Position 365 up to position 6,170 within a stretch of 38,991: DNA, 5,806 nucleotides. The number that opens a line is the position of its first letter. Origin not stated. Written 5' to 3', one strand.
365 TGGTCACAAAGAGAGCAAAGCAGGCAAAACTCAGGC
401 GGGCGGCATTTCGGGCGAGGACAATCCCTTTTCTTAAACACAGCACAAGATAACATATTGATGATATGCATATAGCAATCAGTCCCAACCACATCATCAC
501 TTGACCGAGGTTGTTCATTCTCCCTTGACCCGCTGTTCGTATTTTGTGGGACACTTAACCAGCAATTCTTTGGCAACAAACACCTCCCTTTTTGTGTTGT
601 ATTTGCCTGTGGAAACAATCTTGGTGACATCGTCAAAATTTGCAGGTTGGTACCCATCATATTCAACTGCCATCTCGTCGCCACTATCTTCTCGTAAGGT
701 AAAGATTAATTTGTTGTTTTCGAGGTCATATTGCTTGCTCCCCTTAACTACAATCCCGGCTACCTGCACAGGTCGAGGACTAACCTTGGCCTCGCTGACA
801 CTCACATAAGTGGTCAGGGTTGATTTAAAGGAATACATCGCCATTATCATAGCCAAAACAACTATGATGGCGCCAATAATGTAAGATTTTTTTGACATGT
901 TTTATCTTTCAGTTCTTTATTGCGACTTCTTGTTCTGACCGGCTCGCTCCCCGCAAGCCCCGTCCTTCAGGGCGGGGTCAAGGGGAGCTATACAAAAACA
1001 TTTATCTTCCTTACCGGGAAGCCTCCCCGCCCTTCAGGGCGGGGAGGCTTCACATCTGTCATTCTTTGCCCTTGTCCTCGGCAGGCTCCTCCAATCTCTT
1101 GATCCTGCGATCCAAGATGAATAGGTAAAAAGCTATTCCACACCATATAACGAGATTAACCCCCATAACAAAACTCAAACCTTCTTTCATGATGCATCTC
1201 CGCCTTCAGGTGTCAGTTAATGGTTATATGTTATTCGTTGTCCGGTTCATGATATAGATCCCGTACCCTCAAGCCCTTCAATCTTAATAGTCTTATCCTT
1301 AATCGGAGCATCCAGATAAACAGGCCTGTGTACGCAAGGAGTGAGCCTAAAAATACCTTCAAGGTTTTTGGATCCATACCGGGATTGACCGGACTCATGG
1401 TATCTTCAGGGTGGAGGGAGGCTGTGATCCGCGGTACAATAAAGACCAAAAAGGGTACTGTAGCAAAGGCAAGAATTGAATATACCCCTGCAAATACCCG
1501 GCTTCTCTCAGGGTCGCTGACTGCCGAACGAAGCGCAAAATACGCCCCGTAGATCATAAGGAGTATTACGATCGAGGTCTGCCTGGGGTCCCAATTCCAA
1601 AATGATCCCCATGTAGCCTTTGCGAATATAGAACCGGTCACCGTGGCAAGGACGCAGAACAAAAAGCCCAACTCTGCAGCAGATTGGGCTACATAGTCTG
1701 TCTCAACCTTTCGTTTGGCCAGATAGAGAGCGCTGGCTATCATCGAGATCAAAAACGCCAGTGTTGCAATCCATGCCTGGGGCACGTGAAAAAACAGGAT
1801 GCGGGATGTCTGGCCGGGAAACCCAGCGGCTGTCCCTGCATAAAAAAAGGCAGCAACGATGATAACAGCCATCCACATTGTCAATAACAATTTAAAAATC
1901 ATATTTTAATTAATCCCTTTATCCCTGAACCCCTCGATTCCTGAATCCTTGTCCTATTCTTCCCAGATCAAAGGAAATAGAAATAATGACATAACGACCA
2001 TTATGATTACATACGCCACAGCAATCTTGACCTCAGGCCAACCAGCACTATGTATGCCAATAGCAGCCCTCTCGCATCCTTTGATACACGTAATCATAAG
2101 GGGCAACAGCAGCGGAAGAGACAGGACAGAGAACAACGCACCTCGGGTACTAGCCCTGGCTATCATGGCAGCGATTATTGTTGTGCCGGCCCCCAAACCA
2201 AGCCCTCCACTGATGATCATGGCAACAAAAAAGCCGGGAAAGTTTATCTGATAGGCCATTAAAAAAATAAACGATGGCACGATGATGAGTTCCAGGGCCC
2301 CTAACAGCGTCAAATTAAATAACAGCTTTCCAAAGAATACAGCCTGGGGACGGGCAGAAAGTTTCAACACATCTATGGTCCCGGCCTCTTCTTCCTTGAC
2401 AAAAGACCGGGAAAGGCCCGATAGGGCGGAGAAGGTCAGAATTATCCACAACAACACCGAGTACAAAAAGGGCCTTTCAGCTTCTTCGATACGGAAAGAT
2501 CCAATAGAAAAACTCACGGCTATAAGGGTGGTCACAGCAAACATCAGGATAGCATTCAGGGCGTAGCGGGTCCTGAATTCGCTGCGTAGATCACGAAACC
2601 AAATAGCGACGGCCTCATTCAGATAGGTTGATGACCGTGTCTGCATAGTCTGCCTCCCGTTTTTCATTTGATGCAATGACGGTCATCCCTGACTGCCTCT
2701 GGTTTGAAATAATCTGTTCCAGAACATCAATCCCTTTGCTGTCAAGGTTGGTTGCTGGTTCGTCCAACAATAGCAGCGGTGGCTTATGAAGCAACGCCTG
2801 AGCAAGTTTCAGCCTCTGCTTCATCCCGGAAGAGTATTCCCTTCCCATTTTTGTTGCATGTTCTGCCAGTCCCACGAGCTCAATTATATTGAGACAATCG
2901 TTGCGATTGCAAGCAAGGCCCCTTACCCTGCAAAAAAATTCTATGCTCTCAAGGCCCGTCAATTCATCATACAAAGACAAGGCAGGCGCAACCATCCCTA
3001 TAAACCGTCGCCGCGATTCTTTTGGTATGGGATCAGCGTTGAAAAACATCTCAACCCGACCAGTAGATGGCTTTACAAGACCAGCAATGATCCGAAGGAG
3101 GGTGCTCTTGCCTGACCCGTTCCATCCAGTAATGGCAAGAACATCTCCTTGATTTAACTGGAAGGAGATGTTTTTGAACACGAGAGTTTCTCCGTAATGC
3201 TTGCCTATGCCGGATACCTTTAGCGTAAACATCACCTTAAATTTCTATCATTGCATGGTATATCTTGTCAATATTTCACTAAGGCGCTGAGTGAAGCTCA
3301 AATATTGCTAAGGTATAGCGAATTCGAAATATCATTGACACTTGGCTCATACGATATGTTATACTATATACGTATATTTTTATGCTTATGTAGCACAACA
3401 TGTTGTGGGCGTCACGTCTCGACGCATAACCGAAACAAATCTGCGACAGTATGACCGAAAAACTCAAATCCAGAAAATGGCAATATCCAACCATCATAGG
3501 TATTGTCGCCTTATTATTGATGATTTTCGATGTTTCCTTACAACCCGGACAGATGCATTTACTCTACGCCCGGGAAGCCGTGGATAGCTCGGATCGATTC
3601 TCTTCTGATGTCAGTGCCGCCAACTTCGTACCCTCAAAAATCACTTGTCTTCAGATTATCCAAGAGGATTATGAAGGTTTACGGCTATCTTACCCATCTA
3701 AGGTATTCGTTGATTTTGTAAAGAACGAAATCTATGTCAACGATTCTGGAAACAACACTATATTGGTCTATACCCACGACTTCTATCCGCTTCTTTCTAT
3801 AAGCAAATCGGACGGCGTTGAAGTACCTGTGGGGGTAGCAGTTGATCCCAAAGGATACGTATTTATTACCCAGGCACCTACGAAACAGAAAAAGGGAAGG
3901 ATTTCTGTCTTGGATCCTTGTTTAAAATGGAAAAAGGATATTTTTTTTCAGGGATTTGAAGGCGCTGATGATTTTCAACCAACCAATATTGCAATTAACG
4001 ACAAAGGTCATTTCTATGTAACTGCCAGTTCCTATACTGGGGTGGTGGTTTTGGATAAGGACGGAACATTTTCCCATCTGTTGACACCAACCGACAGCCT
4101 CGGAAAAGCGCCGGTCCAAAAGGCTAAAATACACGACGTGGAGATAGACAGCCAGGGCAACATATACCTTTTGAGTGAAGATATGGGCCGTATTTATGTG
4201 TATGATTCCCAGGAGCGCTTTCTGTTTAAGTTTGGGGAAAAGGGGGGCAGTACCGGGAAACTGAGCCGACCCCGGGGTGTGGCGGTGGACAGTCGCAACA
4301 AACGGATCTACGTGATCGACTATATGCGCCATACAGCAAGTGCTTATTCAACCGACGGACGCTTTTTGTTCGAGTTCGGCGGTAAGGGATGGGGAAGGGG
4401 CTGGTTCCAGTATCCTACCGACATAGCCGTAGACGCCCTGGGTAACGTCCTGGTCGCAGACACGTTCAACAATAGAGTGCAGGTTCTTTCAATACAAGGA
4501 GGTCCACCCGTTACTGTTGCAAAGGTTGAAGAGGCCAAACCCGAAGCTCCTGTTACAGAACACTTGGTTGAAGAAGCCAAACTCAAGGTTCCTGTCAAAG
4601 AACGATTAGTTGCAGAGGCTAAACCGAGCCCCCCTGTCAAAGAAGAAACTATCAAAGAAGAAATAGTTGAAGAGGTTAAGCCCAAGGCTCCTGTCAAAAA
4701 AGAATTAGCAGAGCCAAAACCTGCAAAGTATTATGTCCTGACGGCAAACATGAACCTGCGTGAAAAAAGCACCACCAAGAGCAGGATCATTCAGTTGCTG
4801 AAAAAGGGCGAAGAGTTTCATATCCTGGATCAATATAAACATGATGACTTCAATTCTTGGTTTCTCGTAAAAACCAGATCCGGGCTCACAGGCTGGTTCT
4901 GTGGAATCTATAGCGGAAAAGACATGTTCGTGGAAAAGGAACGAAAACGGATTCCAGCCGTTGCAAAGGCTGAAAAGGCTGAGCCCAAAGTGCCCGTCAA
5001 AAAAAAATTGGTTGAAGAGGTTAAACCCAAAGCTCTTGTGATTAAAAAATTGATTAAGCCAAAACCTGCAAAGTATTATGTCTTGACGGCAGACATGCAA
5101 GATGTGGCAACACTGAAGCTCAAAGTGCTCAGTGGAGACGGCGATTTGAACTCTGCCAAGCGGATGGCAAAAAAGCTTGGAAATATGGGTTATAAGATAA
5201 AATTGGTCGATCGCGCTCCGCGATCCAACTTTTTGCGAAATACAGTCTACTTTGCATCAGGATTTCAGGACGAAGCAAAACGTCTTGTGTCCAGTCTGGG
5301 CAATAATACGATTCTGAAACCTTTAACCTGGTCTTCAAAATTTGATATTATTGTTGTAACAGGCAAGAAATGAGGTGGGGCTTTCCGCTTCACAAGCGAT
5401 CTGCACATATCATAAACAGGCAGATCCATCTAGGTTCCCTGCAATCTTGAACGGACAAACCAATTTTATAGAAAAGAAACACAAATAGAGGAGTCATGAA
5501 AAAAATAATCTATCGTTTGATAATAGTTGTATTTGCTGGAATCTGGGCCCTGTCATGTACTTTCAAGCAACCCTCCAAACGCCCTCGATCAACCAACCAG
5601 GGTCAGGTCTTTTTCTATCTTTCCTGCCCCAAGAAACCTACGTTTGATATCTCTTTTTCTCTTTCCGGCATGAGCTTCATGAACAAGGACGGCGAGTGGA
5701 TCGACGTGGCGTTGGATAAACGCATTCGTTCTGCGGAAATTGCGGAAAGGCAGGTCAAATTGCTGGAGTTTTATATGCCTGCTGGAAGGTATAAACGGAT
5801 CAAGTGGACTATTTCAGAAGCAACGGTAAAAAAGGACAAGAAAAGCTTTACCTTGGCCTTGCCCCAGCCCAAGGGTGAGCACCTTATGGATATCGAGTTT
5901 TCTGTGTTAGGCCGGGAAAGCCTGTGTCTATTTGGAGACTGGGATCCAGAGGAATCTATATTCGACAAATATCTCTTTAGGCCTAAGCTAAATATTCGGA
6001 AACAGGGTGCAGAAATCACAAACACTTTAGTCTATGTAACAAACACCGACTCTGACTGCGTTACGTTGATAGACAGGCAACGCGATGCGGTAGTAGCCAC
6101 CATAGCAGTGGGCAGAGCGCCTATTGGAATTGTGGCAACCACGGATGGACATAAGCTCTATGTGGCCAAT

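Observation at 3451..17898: Ten-gene envelope cluster linking giant multiheme cytochromes, three beta-propellers, a discoidin-bearing OM barrel and a lipoprotein triad: candidate undescribed cell-surface redox / extracellular electron-transfer system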

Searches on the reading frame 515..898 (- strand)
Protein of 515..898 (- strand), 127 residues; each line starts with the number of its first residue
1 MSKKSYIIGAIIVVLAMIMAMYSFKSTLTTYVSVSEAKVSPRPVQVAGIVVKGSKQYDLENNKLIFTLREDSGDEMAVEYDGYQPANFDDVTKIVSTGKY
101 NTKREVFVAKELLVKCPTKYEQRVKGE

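Call 32: search_protein_families(library=pfam, proteins=[window:515-898:-], max_evalue=0.001)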
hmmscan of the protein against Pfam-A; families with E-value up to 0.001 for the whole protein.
window:515-898:- (127 aa): 1 family
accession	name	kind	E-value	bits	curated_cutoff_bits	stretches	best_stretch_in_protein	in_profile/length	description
PF03100.22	CcmE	-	1.1e-17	64.6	24.6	1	35-122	13-98/99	CcmE domain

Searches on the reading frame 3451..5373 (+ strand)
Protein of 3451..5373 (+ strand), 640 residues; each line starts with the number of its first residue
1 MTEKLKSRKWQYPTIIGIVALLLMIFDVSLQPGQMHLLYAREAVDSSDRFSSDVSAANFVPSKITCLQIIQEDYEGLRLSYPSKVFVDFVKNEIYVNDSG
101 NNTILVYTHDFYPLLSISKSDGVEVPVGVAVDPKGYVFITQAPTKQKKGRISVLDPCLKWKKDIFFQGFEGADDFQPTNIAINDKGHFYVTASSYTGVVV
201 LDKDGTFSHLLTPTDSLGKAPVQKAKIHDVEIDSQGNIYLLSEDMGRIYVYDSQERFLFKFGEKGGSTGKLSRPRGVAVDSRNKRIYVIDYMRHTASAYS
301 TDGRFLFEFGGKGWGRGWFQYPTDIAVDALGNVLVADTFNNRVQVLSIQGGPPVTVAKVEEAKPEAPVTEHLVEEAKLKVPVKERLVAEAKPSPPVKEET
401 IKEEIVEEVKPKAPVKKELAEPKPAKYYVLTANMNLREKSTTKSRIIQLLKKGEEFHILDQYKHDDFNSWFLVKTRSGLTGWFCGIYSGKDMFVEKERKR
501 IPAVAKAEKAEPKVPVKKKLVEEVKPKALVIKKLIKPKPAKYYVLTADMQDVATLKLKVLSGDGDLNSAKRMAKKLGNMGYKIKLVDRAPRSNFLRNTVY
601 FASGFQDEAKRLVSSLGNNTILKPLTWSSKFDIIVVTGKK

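Call 4: search_protein_families(library=pfam, proteins=[window:3451-5373:+], max_evalue=0.01)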
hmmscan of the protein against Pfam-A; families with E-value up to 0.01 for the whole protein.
window:3451-5373:+ (640 aa): 8 families
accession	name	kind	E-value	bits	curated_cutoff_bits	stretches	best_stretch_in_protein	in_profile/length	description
PF01436.27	NHL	-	3.2e-19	68.3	20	1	319-345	1-27/28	NHL repeat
PF17170.10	DUF5128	-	6.2e-11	42.5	22.9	1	281-350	51-121/321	6-bladed beta-propeller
PF08239.17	SH3_3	-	1.5e-08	35.2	27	1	433-482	2-47/54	Bacterial SH3 domain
PF06739.17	SBBP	-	9.1e-07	29.2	20.5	0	321-336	14-29/38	Beta-propeller repeat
PF08450.18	SGL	-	1.2e-05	25.5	26.3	1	180-350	46-214/246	SMP-30/Gluconolactonase/LRE-like region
PF13399.11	LytR_C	-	0.00083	20.7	22.2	1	555-639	2-84/86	LytR cell envelope-related transcriptional attenuator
PF25021.1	TEN_NHL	-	0.0015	18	27.1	0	268-290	138-159/357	Teneurin NHL domain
PF18975.6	DUF5711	-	0.0067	16.1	26.3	0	197-264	67-135/344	Family of unknown function (DUF5711)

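Call 5: search_protein_families(library=ncbifam, proteins=[window:3451-5373:+], max_evalue=0.01)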
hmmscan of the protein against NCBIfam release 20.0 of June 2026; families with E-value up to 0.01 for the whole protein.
window:3451-5373:+ (640 aa): 6 families
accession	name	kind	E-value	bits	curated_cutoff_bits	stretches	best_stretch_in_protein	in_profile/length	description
NF035926.1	scyF_NHL_VPEP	equivalog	7.8e-27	94.4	350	2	230-350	157-277/376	scytonemin biosynthesis PEP-CTERM protein ScyF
NF033206.1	ScyE_fam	subfamily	4.3e-09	36.4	80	1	176-246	9-94/333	ScyD/ScyE family protein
TIGR04211.1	SH3_and_anchor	equivalog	0.00056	19.6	65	1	434-482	8-52/198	TIGR04211 family SH3 domain-containing protein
NF047494.1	Lepto_SBBP_lipo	equivalog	0.00069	18.4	400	0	214-266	119-172/466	SBBP repeat beta-propeller lipoprotein, LipL53 family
NF053768.1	CIS12_fam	equivalog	0.001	17.8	860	1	224-297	43-111/715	CIS12 family contractile injection system protein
NF040670.1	wall_bind_EntA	exception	0.0014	18.1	560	1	425-521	83-176/291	cell wall-binding protein EntA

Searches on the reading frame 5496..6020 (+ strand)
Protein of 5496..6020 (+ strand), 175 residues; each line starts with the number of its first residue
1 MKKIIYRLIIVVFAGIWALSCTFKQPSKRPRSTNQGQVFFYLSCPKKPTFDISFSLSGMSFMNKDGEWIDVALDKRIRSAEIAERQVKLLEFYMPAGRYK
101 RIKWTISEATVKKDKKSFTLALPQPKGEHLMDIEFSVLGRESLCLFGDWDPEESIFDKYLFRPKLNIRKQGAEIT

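Call 7: search_protein_families(library=pfam, proteins=[window:5496-6020:+], max_evalue=10)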
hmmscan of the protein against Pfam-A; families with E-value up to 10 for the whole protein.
window:5496-6020:+ (175 aa): 1 family
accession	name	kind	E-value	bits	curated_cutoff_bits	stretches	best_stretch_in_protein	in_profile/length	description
PF14321.11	DUF4382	-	0.28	11.9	25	1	89-163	65-136/136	Domain of unknown function (DUF4382)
